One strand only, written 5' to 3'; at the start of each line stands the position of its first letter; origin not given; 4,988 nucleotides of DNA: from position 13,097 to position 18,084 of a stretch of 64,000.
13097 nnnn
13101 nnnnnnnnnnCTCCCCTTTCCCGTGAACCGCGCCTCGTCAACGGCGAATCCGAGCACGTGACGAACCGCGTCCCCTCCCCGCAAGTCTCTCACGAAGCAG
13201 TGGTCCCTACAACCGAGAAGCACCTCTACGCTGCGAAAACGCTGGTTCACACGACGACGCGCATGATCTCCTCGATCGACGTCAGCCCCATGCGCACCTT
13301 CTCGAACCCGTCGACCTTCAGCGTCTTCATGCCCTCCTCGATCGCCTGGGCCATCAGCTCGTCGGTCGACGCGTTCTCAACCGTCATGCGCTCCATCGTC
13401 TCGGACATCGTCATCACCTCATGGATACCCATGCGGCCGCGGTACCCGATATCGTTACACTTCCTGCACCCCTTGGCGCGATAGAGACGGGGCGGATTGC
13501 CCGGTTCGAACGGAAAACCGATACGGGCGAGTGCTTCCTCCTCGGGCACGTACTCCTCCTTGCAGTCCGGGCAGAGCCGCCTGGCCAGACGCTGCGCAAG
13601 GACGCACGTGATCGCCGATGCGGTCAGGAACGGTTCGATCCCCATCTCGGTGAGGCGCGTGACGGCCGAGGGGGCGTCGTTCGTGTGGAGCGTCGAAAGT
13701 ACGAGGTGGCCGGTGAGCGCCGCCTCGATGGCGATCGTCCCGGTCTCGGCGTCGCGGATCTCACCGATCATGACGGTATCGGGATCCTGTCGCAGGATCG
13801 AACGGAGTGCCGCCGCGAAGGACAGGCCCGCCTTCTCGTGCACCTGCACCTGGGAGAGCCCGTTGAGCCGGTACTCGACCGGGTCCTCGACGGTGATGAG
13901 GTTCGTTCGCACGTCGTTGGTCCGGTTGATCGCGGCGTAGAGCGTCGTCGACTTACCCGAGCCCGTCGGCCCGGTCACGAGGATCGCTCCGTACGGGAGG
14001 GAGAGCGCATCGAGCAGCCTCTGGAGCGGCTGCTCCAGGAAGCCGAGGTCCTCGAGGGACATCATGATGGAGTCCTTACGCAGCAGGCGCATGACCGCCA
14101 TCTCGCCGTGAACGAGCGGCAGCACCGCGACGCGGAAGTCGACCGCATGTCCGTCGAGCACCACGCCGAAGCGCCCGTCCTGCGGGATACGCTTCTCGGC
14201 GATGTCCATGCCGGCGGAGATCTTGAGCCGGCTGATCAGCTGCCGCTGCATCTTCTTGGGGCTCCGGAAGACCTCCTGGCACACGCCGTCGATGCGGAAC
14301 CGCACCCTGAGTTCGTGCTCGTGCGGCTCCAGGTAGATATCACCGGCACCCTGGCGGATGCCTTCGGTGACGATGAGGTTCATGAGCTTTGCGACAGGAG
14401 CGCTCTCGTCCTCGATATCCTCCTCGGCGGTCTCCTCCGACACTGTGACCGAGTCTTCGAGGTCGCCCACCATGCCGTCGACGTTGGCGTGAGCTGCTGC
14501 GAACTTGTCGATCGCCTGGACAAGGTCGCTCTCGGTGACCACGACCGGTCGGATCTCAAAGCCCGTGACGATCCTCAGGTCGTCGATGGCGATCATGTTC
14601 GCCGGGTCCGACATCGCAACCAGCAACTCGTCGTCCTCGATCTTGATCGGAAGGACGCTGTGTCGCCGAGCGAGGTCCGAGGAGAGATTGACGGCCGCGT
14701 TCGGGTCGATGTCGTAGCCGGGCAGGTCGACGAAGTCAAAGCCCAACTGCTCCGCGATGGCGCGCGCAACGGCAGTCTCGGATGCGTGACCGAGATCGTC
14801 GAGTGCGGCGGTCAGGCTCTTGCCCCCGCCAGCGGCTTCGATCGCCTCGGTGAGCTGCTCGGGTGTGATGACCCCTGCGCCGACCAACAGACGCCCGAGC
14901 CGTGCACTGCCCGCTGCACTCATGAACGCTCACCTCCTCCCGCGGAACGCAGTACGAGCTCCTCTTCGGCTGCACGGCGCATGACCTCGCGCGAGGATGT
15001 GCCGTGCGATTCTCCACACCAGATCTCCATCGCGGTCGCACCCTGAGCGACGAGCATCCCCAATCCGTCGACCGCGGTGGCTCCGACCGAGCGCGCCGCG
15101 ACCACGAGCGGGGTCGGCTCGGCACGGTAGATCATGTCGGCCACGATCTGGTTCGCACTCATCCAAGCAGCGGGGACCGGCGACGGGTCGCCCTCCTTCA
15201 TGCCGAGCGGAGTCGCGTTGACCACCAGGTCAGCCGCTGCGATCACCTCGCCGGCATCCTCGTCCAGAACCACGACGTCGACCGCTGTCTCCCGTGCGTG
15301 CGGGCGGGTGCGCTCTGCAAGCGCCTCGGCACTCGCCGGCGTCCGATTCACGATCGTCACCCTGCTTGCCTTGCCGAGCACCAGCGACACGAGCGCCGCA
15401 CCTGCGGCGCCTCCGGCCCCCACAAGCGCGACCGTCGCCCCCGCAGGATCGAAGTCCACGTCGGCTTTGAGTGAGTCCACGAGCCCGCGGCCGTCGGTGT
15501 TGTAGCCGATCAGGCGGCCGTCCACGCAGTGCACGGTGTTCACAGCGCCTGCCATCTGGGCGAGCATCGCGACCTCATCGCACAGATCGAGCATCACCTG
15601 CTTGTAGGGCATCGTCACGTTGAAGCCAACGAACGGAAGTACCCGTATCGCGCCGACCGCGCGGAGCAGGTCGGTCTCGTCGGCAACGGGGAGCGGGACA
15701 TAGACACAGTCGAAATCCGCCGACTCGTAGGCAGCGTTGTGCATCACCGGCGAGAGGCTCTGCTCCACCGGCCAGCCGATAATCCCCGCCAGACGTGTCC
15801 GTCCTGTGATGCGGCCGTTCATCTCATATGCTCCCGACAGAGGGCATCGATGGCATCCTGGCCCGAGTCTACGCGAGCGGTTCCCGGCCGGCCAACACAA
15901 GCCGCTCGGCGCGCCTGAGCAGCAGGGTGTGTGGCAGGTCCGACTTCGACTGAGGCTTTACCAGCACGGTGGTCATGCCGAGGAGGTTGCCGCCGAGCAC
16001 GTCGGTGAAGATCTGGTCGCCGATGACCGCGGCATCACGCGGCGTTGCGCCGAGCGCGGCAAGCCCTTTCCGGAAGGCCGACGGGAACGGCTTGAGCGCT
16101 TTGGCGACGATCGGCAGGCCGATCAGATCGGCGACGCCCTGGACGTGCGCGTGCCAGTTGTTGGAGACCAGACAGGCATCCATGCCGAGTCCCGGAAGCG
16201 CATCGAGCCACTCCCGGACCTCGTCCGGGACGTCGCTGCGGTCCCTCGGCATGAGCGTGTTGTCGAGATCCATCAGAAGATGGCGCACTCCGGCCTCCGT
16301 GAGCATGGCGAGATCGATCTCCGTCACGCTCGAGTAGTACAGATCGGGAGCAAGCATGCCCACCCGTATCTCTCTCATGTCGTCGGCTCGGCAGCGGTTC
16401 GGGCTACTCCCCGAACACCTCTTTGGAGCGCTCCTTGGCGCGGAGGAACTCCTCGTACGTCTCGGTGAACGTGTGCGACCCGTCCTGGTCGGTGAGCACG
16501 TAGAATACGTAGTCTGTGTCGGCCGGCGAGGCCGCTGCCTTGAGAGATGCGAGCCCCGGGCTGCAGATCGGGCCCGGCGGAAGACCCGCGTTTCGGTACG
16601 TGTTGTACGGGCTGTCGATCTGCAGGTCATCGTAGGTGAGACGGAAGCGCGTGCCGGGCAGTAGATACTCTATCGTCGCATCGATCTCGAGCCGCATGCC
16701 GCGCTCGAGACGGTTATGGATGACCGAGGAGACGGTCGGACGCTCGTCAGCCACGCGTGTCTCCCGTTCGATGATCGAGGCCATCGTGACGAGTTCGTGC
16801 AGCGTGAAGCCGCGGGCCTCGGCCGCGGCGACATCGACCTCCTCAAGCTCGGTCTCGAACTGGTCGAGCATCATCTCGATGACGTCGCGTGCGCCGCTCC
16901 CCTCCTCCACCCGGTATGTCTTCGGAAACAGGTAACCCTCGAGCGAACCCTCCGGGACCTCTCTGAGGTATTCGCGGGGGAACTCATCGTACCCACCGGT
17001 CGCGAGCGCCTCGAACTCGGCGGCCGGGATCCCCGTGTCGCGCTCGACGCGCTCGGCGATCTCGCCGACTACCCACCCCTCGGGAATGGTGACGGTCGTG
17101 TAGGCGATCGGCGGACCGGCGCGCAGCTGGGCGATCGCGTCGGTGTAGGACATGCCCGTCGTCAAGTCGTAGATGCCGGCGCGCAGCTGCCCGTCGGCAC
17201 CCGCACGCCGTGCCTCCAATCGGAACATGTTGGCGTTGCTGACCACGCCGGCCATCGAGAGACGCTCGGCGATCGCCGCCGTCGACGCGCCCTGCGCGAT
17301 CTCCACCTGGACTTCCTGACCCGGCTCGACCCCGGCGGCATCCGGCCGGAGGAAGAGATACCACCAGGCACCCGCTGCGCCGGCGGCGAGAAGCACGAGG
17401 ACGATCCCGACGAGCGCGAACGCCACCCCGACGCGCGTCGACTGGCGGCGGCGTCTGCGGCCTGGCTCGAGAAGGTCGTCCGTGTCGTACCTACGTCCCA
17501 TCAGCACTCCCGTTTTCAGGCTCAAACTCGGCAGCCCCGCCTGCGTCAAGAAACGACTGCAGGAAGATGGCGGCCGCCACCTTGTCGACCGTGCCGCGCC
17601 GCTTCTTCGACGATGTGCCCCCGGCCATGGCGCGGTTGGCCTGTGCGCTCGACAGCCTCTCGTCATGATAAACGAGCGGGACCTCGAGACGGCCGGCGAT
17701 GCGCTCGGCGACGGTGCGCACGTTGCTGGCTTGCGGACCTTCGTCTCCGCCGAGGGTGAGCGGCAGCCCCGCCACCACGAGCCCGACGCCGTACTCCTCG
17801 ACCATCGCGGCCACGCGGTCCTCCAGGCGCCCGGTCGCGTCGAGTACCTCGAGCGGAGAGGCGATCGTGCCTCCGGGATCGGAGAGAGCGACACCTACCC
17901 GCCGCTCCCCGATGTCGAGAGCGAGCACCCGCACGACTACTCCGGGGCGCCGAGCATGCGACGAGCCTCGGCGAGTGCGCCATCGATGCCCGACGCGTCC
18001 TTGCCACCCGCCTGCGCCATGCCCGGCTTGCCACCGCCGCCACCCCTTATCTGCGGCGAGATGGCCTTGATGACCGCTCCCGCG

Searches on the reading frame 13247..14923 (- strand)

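Call 36: search_protein_families(library=pfam, proteins=[window:13247-14923:-], max_evalue=0.0001)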
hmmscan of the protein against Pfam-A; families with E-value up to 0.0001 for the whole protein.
window:13247-14923:- (558 aa): 2 families
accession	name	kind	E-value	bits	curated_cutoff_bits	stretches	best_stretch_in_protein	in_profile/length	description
PF00437.27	T2SSE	-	2.1e-134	448.3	24.9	1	172-555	3-370/370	Type II/IV secretion system protein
PF05157.20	MshEN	-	4e-22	78.4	23.1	1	60-143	1-85/90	MshEN domain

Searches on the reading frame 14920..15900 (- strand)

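Call 36: search_protein_families(library=pfam, proteins=[window:14920-15900:-], max_evalue=0.0001)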
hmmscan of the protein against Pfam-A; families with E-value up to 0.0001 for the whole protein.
window:14920-15900:- (326 aa): 3 families
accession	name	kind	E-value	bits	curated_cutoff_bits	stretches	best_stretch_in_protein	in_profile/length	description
PF08501.16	Shikimate_dh_N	-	2.8e-23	82.4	27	1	40-123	1-83/83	Shikimate dehydrogenase substrate binding domain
PF01488.26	Shikimate_DH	-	2.3e-08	34.6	24.3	1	153-230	11-83/138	Shikimate / quinate 5-dehydrogenase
PF03435.24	Sacchrp_dh_NADP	-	5.3e-06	27.2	25.1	1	157-231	1-77/129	Saccharopine dehydrogenase NADP binding domain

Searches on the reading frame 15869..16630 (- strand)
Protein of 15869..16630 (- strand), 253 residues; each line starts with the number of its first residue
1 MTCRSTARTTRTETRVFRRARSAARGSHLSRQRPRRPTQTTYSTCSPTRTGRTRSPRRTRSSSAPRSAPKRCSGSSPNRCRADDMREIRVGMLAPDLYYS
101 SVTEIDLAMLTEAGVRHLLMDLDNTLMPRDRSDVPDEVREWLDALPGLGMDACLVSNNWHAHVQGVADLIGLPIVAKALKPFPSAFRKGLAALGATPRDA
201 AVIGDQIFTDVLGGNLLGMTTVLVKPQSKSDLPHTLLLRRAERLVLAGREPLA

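Call 36: search_protein_families(library=pfam, proteins=[window:15869-16630:-], max_evalue=0.0001)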
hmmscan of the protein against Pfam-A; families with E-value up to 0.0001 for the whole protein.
window:15869-16630:- (253 aa): 3 families
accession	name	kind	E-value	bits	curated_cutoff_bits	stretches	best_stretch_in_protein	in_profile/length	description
PF13242.12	Hydrolase_like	-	4.5e-11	42.9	22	1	180-225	4-49/75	HAD-hyrolase-like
PF00702.32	Hydrolase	-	1.3e-08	35.9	26.4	1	108-215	73-188/191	haloacid dehalogenase-like hydrolase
PF09419.16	PGP_phosphatase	-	4.8e-08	33.2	20.4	0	196-225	135-164/168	Mitochondrial PGP phosphatase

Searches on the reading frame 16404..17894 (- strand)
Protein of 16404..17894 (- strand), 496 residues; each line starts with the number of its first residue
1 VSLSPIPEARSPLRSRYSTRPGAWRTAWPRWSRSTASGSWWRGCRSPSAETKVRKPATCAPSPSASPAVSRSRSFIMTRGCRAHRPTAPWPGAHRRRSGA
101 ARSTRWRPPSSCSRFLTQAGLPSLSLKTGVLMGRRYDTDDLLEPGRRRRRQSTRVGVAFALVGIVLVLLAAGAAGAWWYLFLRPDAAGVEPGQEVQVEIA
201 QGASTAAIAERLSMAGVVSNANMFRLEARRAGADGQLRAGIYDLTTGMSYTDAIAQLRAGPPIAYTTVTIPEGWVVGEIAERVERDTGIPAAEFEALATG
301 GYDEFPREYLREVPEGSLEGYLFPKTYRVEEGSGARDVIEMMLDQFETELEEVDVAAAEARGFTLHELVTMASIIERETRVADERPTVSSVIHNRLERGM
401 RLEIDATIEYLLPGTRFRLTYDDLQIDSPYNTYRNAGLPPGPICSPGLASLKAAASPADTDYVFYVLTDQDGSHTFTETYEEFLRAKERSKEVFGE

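Call 67: search_protein_families(library=ncbifam, proteins=[window:16404-17894:-], max_evalue=0.00001)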
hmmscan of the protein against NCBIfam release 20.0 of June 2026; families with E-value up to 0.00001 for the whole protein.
window:16404-17894:- (496 aa): 2 families
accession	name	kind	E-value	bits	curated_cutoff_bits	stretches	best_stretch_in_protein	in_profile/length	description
TIGR00247.1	TIGR00247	hypoth_equivalog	1.7e-67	227.9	103.4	1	161-488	8-338/347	endolytic transglycosylase MltG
NF007619.0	PRK10270.1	equivalog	5.6e-37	127.5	532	1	164-479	11-319/340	cell division protein YceG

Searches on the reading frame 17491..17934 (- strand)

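Call 36: search_protein_families(library=pfam, proteins=[window:17491-17934:-], max_evalue=0.0001)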
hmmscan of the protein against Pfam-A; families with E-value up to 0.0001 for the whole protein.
window:17491-17934:- (147 aa): 1 family
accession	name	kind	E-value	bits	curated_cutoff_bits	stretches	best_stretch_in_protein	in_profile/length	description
PF03652.20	RuvX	-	4.5e-36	124.6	29.2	1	1-130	1-133/134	Holliday junction resolvase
